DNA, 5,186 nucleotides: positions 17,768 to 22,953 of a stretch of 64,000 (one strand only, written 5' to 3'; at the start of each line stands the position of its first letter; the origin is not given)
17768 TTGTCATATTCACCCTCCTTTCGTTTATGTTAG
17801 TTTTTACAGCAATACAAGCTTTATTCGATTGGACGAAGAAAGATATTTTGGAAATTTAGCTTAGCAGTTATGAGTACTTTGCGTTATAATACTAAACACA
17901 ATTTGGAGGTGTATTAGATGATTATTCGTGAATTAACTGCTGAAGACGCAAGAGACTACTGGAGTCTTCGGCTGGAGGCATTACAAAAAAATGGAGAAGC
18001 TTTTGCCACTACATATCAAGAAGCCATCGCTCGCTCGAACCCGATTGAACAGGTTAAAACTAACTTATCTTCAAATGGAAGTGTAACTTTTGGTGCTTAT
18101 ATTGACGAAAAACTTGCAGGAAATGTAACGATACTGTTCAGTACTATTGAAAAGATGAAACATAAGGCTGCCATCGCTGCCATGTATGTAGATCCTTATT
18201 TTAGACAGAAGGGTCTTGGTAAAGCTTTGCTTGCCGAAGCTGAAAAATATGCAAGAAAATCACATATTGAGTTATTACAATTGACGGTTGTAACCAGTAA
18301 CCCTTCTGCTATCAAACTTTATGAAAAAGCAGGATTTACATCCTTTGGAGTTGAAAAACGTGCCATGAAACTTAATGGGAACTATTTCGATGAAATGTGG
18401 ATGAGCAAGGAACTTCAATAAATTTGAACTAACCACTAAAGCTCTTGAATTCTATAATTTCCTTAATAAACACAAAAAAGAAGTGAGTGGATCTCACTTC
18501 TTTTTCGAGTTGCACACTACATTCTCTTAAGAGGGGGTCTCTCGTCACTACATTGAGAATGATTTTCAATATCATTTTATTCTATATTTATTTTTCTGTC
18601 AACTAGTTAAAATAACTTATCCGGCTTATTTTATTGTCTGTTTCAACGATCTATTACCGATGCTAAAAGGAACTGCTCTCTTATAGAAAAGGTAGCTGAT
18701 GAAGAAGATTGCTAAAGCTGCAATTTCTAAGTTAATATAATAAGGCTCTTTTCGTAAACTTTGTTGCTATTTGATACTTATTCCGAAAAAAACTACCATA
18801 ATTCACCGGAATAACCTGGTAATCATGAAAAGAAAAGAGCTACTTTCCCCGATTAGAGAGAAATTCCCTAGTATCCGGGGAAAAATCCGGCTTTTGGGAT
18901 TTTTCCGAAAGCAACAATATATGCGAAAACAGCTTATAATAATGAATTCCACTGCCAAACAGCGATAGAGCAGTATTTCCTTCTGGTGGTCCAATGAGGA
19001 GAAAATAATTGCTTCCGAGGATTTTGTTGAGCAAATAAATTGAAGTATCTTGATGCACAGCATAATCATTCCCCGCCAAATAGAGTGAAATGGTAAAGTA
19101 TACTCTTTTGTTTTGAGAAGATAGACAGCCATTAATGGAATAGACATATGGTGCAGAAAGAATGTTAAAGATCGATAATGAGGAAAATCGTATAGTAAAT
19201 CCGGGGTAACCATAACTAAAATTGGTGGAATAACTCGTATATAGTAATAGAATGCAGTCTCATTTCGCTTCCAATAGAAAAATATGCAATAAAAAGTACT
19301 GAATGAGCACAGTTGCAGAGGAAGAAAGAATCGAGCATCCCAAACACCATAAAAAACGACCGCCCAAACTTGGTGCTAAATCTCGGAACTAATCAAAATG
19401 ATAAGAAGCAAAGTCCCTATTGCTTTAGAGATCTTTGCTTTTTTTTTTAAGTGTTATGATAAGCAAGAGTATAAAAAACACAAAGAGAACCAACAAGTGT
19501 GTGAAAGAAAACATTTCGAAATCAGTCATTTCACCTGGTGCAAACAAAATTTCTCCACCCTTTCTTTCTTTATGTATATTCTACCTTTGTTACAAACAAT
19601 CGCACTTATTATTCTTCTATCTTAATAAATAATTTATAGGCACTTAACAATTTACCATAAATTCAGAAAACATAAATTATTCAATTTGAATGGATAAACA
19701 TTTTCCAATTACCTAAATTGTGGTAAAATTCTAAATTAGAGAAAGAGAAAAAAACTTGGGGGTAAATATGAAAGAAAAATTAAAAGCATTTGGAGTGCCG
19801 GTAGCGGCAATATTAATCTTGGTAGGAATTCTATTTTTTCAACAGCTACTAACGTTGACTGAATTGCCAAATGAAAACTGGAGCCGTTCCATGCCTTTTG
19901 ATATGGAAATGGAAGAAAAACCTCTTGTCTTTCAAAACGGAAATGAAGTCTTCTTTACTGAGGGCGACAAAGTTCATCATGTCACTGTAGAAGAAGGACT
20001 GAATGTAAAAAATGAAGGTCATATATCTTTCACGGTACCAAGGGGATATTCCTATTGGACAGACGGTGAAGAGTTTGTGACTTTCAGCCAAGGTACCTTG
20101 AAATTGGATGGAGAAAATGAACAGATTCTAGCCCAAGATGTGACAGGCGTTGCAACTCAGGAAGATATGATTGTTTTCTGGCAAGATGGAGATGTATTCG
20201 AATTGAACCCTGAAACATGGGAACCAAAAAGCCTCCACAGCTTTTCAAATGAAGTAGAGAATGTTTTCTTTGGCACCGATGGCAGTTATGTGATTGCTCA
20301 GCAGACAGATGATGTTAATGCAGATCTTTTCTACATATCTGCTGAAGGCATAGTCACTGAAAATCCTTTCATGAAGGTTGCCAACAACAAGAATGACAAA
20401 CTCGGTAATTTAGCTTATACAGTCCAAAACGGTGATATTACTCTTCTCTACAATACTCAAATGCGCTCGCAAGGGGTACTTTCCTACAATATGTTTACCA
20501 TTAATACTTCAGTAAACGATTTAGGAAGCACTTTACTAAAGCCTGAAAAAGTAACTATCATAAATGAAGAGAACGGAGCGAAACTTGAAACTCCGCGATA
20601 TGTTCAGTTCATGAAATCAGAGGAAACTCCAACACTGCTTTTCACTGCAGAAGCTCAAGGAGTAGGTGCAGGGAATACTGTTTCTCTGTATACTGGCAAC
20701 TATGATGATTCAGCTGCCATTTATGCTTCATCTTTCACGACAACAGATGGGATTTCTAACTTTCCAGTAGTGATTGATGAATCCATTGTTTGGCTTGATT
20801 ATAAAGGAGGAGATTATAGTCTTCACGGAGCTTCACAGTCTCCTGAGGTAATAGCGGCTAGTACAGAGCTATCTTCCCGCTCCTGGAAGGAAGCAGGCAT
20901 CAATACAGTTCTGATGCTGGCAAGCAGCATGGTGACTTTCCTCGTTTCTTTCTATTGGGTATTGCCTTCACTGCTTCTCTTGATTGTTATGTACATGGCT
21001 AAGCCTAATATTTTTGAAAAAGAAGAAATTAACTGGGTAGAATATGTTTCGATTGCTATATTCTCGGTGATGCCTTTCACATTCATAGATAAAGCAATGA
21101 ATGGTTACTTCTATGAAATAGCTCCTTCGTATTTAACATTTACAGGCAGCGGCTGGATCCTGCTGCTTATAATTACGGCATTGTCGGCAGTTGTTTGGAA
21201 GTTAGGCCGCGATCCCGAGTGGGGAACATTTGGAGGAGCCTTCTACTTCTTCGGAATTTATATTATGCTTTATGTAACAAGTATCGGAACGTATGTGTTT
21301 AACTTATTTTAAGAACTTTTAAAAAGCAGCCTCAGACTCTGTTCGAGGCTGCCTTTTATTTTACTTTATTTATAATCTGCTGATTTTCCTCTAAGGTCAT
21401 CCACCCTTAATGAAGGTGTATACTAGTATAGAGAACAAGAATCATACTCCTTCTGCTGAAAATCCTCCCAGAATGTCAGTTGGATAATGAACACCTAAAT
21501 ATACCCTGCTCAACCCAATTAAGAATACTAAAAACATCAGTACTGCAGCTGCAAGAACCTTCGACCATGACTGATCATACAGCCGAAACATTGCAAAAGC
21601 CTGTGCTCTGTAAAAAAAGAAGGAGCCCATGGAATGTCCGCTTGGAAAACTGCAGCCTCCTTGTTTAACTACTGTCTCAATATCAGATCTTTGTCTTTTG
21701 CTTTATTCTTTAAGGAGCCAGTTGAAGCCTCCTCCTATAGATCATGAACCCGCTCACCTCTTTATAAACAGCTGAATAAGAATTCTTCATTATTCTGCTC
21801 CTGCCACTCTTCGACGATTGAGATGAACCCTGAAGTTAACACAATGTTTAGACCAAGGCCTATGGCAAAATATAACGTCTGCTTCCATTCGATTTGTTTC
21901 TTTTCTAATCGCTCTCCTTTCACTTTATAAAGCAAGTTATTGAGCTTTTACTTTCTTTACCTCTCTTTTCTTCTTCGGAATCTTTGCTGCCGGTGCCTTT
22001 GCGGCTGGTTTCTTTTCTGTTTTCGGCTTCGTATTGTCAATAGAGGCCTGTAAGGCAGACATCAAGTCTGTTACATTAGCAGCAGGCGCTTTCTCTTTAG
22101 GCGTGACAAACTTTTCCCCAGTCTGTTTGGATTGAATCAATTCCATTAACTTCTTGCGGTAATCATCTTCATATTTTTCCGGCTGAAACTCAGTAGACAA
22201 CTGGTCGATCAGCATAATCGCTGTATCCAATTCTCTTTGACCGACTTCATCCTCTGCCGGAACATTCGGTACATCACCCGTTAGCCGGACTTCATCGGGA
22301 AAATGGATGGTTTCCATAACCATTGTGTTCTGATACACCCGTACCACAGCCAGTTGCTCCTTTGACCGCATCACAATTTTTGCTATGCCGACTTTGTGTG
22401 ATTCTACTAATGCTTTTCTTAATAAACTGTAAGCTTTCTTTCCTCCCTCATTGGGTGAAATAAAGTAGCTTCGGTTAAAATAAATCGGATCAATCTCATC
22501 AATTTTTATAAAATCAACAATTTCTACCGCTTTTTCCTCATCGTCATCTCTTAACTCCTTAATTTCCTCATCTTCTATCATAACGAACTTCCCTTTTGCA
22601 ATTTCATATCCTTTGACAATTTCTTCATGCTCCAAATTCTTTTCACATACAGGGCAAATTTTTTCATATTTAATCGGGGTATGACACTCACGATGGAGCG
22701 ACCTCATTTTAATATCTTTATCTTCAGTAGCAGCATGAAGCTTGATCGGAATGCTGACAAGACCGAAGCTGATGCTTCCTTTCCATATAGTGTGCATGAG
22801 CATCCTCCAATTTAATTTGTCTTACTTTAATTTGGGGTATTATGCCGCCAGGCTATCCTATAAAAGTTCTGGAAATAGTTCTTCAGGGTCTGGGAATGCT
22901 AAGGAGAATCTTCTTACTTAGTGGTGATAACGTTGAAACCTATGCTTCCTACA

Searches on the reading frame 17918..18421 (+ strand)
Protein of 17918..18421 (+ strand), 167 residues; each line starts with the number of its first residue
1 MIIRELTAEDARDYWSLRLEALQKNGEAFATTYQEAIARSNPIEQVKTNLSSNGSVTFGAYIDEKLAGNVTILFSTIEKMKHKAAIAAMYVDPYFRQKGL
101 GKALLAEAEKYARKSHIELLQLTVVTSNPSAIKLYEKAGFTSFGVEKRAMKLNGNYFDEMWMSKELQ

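Call 63: search_protein_families(library=pfam, max_evalue=1e-8, proteins=[window:17918-18421:+])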
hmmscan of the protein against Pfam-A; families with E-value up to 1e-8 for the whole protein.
window:17918-18421:+ (167 aa): 4 families
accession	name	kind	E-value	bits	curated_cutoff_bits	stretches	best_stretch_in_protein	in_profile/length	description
PF00583.31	Acetyltransf_1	-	2.5e-18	66.9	20.7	1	41-140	20-116/116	Acetyltransferase (GNAT) family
PF13420.13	Acetyltransf_4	-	2.2e-17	63.9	24.3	1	3-161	1-155/155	Acetyltransferase (GNAT) domain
PF13673.13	Acetyltransf_10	-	1.3e-15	57.9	23.6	1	34-148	14-115/128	Acetyltransferase (GNAT) domain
PF13508.13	Acetyltransf_7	-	2e-13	50.9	27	1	55-141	3-83/84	Acetyltransferase (GNAT) domain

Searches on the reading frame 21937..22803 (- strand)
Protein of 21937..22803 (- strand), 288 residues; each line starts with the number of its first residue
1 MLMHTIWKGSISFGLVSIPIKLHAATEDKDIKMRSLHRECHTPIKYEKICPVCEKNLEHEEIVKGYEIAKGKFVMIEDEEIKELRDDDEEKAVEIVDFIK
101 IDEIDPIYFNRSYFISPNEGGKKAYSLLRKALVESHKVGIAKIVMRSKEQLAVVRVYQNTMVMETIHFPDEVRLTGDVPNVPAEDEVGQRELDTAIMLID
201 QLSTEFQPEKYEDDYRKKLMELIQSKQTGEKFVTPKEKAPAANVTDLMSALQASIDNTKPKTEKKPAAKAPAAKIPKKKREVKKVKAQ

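Call 63: search_protein_families(library=pfam, max_evalue=1e-8, proteins=[window:21937-22803:-])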
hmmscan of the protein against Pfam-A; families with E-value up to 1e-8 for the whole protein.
window:21937-22803:- (288 aa): 1 family
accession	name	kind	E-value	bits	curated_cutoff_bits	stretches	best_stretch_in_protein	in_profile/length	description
PF02735.22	Ku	-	5.8e-55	186.6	25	1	12-189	1-185/190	Ku70/Ku80 beta-barrel domain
